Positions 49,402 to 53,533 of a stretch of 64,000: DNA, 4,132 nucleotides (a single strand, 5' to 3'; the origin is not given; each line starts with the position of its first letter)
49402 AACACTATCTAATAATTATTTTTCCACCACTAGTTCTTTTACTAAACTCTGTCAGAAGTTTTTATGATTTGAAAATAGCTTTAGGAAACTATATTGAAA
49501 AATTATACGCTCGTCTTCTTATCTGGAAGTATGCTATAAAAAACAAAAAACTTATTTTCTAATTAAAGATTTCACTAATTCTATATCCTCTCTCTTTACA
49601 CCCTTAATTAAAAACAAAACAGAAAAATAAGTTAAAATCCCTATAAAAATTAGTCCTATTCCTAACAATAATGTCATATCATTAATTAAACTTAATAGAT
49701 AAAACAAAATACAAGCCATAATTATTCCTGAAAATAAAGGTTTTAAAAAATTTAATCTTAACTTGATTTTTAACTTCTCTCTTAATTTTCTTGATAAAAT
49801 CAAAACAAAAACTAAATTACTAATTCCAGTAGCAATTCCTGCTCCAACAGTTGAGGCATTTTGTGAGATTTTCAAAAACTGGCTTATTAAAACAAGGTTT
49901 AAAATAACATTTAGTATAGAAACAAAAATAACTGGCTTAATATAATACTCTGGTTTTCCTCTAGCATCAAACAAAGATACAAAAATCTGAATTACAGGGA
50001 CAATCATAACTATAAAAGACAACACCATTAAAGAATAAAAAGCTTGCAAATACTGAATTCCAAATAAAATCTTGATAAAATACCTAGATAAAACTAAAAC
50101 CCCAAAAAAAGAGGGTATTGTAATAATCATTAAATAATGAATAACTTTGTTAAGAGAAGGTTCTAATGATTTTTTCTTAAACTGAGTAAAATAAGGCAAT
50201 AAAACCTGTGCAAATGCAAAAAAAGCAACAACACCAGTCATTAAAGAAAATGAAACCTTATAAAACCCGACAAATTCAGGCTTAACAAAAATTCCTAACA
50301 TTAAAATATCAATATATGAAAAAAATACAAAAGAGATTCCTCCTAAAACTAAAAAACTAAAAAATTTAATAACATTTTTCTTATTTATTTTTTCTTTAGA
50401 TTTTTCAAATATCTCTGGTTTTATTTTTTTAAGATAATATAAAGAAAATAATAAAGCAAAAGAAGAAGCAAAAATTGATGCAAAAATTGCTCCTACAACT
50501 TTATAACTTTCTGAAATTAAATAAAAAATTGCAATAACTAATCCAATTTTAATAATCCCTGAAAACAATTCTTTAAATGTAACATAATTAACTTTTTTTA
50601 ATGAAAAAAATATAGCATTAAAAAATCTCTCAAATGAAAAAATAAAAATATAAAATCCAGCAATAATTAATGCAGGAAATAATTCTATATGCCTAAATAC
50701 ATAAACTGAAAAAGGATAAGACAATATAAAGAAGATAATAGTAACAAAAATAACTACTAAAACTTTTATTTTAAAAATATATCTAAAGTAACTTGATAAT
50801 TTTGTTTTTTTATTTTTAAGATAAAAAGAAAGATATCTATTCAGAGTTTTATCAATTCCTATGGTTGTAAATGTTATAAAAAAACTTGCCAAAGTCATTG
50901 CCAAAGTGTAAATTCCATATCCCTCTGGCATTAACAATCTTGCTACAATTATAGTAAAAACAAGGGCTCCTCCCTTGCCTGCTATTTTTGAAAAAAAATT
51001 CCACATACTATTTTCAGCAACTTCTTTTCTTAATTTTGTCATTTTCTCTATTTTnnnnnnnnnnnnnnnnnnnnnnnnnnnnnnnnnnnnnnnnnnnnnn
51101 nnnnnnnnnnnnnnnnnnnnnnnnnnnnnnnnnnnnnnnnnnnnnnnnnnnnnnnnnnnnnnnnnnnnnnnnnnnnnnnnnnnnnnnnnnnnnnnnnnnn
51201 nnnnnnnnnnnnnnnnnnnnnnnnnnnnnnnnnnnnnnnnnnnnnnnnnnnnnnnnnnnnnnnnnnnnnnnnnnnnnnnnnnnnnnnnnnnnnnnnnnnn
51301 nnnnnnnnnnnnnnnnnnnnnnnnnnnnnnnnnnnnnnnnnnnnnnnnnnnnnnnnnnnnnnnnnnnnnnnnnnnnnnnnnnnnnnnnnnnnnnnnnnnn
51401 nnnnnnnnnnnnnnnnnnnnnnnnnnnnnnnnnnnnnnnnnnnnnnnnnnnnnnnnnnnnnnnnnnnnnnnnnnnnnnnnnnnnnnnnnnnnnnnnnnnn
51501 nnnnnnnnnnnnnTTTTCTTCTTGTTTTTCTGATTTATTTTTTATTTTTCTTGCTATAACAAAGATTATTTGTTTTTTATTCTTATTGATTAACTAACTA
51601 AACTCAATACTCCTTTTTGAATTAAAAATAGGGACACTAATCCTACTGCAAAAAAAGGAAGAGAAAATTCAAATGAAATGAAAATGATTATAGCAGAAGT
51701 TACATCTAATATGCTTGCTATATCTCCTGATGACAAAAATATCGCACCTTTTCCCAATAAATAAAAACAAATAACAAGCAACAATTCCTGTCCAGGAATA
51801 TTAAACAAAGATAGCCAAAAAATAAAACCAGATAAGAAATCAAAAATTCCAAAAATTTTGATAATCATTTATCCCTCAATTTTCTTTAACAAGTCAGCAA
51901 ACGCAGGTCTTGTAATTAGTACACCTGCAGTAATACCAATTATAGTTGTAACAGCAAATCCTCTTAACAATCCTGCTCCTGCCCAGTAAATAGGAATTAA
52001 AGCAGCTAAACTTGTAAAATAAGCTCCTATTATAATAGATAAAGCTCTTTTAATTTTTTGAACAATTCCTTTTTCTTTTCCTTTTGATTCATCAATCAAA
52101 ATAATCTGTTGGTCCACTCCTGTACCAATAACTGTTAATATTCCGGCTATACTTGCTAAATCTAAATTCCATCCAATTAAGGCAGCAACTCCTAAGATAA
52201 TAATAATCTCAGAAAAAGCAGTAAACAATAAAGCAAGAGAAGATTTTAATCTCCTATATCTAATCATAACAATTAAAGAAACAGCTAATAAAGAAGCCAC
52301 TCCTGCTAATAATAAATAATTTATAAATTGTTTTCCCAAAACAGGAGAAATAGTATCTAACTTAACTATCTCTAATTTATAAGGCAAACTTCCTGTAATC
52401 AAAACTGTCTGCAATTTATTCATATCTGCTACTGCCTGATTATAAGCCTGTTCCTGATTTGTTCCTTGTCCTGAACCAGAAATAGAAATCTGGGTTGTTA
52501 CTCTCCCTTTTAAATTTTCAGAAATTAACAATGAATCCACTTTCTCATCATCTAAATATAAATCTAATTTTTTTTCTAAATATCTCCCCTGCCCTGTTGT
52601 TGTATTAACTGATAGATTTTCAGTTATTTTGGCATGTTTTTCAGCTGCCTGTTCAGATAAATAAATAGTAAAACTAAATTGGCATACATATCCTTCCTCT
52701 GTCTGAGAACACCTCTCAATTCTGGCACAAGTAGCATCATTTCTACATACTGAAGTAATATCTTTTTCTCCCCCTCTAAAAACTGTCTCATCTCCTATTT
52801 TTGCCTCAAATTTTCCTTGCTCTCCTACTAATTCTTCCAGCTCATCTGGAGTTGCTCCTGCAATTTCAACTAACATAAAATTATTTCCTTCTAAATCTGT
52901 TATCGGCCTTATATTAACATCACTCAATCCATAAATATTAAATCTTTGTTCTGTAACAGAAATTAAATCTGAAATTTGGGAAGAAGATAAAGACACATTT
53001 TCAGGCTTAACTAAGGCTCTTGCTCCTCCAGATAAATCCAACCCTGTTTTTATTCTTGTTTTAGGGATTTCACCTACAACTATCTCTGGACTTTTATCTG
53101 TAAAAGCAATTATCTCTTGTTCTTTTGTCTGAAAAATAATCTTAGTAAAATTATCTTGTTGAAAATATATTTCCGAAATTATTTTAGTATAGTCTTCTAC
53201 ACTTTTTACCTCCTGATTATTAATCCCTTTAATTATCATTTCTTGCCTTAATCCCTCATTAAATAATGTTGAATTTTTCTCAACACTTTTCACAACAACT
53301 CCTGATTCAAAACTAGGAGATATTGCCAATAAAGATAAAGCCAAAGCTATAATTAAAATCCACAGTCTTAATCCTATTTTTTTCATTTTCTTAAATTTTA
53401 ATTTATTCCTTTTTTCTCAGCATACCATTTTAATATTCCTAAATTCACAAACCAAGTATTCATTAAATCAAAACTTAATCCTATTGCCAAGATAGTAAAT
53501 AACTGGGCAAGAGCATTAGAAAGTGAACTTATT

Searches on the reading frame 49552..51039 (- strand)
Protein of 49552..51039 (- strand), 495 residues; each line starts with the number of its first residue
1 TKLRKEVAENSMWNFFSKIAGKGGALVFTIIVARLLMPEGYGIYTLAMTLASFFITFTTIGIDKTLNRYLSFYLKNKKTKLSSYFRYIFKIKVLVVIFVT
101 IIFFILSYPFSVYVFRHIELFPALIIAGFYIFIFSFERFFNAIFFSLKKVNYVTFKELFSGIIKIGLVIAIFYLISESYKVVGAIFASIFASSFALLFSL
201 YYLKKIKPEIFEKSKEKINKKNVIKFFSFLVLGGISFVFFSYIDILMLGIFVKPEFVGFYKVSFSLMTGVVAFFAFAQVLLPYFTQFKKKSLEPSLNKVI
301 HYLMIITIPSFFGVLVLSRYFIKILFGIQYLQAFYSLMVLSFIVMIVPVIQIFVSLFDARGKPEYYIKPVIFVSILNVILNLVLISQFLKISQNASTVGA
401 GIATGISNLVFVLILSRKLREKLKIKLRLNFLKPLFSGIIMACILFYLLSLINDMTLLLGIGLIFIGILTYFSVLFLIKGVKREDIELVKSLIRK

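Call 31: search_protein_families(library=pfam, proteins=[window:49552-51039:-], max_evalue=0.0001)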
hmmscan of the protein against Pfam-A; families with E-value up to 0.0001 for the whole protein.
window:49552-51039:- (495 aa): 3 families
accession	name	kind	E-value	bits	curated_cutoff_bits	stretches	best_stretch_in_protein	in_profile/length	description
PF01943.22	Polysacc_synt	-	4.9e-24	85.7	28.2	1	8-287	2-273/274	Polysaccharide biosynthesis protein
PF13440.11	Polysacc_synt_3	-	4.2e-19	69.3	23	1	31-333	1-291/293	Polysaccharide biosynthesis protein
PF03023.19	MurJ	-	3.7e-06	26.3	27.4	1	275-453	252-436/451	Lipid II flippase MurJ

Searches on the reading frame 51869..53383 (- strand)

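Call 31: search_protein_families(library=pfam, proteins=[window:51869-53383:-], max_evalue=0.0001)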
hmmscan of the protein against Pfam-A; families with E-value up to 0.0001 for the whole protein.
window:51869-53383:- (504 aa): 1 family
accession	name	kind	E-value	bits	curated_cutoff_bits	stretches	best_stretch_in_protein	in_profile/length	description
PF02355.23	SecD_SecF_C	-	4e-19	69.2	20.5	1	336-489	12-173/189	Protein export membrane protein SecD/SecF, C-terminal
